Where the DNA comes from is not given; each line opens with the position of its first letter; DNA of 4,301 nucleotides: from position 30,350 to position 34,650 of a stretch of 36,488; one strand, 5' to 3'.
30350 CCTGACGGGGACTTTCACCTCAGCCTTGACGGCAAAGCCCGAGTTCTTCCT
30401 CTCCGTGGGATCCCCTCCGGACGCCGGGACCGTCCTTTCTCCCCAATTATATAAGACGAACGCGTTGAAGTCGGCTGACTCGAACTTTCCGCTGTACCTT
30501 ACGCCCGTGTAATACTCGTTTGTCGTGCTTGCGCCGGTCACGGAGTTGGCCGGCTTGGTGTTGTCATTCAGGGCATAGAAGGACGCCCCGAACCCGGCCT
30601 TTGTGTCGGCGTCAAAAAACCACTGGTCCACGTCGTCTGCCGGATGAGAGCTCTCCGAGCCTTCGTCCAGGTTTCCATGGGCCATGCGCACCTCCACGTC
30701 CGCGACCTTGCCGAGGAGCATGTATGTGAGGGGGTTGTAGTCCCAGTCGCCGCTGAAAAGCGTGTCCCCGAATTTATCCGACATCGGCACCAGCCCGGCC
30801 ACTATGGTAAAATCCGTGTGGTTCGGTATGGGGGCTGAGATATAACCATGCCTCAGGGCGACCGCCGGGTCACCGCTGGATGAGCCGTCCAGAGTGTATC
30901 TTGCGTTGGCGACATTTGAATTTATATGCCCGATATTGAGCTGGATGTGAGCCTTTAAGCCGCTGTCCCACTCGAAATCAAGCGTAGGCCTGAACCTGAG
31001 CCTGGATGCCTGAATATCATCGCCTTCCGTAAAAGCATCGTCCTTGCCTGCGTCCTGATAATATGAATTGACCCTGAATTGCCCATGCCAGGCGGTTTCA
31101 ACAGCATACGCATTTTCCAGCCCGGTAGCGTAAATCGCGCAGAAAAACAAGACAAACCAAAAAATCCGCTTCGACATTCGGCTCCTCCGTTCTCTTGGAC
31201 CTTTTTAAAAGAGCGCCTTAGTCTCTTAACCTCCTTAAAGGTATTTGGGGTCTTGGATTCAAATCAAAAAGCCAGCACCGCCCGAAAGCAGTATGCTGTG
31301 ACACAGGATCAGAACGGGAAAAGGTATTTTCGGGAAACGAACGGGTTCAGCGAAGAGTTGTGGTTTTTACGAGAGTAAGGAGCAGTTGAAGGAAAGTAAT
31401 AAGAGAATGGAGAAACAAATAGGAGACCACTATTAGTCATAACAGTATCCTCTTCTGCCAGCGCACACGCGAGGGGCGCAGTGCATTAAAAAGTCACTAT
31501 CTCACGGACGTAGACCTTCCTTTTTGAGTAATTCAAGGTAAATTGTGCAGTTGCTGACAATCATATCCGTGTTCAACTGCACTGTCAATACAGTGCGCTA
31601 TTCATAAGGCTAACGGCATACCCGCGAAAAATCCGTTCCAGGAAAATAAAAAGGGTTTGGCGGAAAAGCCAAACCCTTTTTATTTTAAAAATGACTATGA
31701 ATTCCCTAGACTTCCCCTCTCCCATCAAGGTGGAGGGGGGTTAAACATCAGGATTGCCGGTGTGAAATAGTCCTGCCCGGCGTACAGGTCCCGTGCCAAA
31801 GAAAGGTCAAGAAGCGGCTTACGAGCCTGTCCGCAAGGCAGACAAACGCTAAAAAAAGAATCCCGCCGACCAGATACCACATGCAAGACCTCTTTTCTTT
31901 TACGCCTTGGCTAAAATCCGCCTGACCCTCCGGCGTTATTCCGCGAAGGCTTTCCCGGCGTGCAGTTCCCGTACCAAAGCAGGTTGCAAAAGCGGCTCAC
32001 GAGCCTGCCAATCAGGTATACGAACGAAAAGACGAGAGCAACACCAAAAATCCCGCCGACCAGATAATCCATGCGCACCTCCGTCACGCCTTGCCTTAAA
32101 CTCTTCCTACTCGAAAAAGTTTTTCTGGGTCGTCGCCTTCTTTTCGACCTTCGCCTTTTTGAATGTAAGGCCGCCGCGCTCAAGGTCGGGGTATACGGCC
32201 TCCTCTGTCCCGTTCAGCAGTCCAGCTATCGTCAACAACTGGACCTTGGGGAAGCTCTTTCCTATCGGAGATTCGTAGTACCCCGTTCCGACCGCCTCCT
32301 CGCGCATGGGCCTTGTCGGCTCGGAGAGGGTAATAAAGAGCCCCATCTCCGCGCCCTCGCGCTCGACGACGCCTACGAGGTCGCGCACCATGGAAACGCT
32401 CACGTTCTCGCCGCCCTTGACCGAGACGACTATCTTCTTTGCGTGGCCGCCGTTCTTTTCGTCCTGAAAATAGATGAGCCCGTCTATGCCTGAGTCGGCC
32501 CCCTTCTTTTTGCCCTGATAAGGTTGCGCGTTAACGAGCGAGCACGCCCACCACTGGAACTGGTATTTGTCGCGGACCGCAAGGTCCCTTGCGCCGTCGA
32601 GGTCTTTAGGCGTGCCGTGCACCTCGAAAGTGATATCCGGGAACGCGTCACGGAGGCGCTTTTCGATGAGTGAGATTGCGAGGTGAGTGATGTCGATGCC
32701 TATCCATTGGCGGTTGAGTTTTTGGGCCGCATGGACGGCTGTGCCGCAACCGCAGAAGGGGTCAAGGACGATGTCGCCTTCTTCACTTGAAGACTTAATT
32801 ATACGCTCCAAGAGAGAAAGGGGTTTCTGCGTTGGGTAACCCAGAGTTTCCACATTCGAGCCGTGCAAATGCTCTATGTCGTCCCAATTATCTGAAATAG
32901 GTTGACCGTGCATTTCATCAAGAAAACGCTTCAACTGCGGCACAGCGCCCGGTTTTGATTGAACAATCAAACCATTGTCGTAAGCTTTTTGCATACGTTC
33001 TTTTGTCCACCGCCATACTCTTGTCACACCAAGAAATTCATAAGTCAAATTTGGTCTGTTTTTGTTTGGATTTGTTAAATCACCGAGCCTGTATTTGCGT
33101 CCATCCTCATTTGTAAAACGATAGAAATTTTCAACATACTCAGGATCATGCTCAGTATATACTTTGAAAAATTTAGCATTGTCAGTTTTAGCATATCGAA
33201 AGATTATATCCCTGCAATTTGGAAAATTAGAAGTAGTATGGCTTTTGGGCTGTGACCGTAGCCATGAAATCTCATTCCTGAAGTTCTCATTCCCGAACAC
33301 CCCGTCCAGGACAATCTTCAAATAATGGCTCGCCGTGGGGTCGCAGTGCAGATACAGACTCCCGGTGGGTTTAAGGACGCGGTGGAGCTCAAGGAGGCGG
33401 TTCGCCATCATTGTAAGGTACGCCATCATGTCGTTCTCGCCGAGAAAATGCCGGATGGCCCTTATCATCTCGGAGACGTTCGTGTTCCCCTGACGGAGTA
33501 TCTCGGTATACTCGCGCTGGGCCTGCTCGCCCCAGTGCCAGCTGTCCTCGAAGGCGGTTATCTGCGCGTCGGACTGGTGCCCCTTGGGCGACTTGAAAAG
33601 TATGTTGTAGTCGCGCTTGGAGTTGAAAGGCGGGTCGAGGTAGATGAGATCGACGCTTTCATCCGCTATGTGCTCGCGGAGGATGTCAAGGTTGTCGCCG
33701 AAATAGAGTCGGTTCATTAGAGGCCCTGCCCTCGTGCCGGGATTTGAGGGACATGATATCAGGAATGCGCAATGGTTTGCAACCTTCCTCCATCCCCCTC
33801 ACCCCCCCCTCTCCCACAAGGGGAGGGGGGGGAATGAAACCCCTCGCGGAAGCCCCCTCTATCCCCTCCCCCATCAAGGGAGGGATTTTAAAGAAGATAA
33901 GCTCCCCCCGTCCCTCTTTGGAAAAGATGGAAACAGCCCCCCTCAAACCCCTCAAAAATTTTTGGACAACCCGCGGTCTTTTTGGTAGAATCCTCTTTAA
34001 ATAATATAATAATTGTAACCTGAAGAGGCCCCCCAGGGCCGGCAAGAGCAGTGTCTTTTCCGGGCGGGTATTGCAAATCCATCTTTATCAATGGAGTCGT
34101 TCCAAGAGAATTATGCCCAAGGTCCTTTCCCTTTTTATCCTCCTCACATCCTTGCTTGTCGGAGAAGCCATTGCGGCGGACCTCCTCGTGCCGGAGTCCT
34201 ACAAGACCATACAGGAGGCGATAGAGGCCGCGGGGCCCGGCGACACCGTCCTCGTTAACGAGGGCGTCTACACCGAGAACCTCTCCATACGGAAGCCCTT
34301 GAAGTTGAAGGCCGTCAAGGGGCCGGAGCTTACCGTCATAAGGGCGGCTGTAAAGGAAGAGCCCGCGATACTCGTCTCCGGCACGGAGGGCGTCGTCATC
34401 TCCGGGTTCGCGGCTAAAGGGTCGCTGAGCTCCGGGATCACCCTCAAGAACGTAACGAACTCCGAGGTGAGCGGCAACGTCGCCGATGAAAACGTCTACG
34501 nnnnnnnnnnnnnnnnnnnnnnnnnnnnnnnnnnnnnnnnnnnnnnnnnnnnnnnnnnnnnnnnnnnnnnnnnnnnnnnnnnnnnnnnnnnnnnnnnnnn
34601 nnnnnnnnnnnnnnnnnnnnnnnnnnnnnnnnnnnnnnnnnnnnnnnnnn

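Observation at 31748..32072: Two tandem paralogous mini membrane-protein genes riding behind the MTase-nuclease fusion (one invisible to the ORF track)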

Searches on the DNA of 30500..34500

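Call 22: search_rna_families(source=window, start=30500, end=34500, threshold=evalue, max_evalue=1)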
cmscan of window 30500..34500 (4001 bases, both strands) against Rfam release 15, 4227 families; matches with E-value up to 1: 5.
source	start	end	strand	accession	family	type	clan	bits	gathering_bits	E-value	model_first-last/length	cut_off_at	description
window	33786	33842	-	RF03707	mir-1892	Gene; miRNA;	-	24.7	86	0.043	1-80/80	no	mir-1892 microRNA precursor family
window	33796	33888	-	RF02953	DUF1874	Cis-reg;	-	23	42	0.31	1-93/93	no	DUF1874 RNA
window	33679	33836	+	RF02501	Atu_C7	Gene; sRNA;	-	20.9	45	0.07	1-157/157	no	Rhizobiales sRNA Atu_C7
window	31624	31679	+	RF02596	cyano_het_sRNA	Gene; sRNA;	-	20.5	35.7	0.95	1-56/56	no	Cyanobacteria heterocyst sRNA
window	33804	33835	+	RF03537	Flavi_TBFV_SL6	Cis-reg;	-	17.8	38.3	0.92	1-45/45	no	Tick-borne Flavivirus short stem-loop SL6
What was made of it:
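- Tried and rejected: Rfam (call 22) gave only sub-threshold chance hits, none over the mini genes.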

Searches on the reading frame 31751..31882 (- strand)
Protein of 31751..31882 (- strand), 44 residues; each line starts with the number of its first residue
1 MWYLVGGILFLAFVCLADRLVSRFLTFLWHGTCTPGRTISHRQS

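Call 6: search_protein_families(library=pfam, proteins=[window:31751-31882:-], max_evalue=1)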
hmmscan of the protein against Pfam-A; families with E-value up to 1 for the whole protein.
seq(44 aa): 0 families

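Call 7: search_protein_families(library=ncbifam, proteins=[window:31751-31882:-], max_evalue=1)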
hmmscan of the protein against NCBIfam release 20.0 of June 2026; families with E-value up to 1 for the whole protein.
seq(44 aa): 0 families

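Call 39: search_protein_families(library=padloc, proteins=[window:31751-31882:-], max_evalue=1)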
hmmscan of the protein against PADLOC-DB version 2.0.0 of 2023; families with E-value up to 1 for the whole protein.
seq(44 aa): 0 families
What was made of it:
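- Closest known: Small TM effectors or partners in defence systems catalogued in PADLOC. Different: There is no PADLOC model hit for any of the five peptides (call 39).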

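Call 40: search_protein_families(library=phrogs, proteins=[window:31751-31882:-], max_evalue=1)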
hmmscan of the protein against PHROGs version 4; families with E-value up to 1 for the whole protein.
seq(44 aa): 0 families
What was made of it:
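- There is no PADLOC or PHROGs match (calls 39, 40).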
